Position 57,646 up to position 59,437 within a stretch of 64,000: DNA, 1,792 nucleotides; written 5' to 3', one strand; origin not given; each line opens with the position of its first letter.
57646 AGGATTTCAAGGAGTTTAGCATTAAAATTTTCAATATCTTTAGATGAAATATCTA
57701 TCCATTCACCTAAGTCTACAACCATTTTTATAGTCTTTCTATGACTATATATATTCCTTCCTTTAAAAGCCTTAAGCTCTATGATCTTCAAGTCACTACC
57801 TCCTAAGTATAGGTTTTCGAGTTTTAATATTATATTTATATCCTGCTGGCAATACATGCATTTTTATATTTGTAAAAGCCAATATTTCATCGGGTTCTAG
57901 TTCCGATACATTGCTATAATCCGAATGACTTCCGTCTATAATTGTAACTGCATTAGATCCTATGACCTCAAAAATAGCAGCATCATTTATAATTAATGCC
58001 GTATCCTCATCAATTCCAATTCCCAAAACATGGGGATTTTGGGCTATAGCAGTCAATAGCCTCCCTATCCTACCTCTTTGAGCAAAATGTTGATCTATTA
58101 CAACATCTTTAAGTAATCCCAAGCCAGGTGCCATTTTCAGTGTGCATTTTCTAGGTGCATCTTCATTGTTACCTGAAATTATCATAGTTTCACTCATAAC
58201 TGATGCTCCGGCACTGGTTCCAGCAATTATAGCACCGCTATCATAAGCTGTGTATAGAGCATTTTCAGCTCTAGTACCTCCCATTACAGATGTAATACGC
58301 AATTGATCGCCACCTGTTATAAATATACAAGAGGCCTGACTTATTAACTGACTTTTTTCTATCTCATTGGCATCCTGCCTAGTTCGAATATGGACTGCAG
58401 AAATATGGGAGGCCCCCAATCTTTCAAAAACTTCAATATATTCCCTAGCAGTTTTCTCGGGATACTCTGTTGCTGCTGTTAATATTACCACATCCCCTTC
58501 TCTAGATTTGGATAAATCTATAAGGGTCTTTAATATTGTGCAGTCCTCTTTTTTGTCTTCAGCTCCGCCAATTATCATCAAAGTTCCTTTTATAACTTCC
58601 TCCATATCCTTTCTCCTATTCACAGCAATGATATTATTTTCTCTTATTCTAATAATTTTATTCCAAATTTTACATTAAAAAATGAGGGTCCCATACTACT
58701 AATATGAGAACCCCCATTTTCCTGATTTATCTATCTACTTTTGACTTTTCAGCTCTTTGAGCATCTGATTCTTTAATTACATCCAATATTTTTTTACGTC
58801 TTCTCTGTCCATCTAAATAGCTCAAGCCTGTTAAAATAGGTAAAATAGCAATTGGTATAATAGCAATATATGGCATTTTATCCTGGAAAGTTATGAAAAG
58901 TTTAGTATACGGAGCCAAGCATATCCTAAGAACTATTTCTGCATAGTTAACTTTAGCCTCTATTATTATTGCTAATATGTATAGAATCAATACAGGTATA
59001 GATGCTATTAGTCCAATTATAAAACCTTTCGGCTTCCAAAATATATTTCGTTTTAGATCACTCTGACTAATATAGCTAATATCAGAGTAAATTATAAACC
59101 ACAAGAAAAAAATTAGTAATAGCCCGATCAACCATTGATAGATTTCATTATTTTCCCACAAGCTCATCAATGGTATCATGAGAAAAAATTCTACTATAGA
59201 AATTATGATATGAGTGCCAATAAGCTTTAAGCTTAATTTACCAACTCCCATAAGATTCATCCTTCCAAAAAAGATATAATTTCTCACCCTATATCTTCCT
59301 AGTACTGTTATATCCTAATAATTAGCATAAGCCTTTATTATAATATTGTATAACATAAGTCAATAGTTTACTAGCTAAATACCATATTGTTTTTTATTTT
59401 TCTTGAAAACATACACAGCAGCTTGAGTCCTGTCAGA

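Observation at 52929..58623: Cyanophycin operon extended by a soluble DUF2156 (aminoacyl-tRNA-transferase-fold) protein and an Eis-like GNAT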

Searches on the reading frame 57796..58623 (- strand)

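Call 5: search_protein_families(library=pfam, proteins=[window:57796-58623:-], max_evalue=0.01)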
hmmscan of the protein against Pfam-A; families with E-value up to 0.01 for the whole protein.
window:57796-58623:- (275 aa): 1 family
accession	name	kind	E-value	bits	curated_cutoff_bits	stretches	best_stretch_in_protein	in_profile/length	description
PF03575.23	Peptidase_S51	-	5.6e-26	91.9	23.9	1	15-217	1-203/206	Peptidase family S51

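Call 7: search_protein_families(library=ncbifam, proteins=[window:57796-58623:-], max_evalue=0.01)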
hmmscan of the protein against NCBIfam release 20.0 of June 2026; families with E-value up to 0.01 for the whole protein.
window:57796-58623:- (275 aa): 2 families
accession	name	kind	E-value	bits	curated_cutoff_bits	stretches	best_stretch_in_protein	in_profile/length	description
TIGR02069.1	cyanophycinase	equivalog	2e-100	335.4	126.6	1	15-264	1-250/250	cyanophycinase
NF003642.0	PRK05282.1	equivalog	3e-05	23.6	156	1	86-228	69-213/233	dipeptidase PepE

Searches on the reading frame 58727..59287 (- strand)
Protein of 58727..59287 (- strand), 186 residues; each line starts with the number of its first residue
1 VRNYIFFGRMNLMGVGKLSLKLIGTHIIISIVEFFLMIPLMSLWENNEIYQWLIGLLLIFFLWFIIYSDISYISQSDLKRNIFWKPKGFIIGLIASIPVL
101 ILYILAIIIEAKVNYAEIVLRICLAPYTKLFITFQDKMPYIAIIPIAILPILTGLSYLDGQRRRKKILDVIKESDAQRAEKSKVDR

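Call 5: search_protein_families(library=pfam, proteins=[window:58727-59287:-], max_evalue=0.01)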
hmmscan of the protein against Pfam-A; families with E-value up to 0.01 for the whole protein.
window:58727-59287:- (186 aa): 0 families

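Call 7: search_protein_families(library=ncbifam, proteins=[window:58727-59287:-], max_evalue=0.01)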
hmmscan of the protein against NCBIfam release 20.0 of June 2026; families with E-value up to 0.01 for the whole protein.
window:58727-59287:- (186 aa): 0 families

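Call 65: search_protein_families(library=pfam, proteins=[window:58730-59287:-], max_evalue=1)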
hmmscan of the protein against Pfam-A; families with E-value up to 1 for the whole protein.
window:58730-59287:- (186 aa): 3 families
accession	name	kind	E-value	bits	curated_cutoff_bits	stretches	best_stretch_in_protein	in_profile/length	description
PF01899.21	MNHE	-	0.043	14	27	1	38-126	6-74/145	Na+/H+ ion antiporter subunit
PF11143.13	DUF2919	-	0.17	12.6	27.2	0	28-67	94-133/146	Protein of unknown function (DUF2919)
PF09843.14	DUF2070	-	0.31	9.7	30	1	28-153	18-141/561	Predicted membrane protein (DUF2070)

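Call 68: search_protein_families(library=padloc, proteins=[window:58730-59287:-], max_evalue=0.01)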
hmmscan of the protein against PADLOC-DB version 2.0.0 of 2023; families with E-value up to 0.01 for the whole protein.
window:58730-59287:- (186 aa): 0 families
